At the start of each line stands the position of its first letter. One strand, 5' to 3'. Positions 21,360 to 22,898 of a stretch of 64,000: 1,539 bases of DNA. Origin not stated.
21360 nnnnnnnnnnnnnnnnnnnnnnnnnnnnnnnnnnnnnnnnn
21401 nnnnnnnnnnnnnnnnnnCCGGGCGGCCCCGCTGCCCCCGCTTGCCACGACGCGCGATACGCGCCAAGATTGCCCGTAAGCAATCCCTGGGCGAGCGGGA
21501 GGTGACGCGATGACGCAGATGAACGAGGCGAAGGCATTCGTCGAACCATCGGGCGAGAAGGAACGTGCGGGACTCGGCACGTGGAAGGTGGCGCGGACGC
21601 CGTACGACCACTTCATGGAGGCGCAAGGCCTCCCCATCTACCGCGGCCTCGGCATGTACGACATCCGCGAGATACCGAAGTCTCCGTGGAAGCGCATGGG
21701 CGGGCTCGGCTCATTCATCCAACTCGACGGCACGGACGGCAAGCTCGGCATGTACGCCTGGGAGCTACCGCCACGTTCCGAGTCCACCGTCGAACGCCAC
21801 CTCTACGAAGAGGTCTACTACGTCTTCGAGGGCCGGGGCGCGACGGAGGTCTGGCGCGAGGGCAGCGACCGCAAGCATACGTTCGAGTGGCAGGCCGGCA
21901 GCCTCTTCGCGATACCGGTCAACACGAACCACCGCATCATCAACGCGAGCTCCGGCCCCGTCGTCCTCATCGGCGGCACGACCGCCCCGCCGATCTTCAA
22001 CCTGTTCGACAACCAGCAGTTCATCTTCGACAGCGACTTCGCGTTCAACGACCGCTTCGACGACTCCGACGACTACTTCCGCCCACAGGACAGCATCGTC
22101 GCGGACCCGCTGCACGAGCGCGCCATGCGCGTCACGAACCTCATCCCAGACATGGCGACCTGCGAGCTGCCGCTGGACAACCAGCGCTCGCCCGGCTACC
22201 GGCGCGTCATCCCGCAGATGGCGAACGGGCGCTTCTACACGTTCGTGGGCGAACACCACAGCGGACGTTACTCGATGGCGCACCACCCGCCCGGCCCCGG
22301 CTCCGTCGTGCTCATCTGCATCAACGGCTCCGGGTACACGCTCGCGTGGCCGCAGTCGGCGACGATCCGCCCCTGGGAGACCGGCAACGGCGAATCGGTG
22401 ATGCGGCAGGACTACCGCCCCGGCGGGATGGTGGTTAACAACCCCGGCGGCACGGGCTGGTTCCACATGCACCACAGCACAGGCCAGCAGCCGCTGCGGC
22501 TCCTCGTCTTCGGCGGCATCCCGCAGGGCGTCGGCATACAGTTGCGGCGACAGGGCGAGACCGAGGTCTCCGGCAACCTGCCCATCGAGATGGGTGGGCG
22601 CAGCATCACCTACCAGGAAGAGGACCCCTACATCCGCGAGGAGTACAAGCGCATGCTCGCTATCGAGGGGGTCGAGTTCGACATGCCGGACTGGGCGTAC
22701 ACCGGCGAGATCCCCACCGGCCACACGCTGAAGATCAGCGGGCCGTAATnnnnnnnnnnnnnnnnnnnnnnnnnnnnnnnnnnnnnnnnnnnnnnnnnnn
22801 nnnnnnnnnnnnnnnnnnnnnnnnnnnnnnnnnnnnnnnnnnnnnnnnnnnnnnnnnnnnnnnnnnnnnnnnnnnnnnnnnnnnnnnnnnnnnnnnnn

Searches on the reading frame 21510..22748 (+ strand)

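Call 26: search_protein_families(library=pfam, proteins=[window:21510-22748:+], max_evalue=0.001)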
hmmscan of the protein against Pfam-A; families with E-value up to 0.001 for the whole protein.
window:21510-22748:+ (412 aa): 3 families
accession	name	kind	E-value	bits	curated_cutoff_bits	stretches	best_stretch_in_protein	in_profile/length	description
PF07883.17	Cupin_2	-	2.2e-10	40.5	27.2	1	84-154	3-67/70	Cupin domain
PF00190.28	Cupin_1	-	6.5e-06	26.2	22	0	97-167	51-125/151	Cupin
PF02041.22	Auxin_BP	-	0.0009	19.4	21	0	81-147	46-115/167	Auxin binding protein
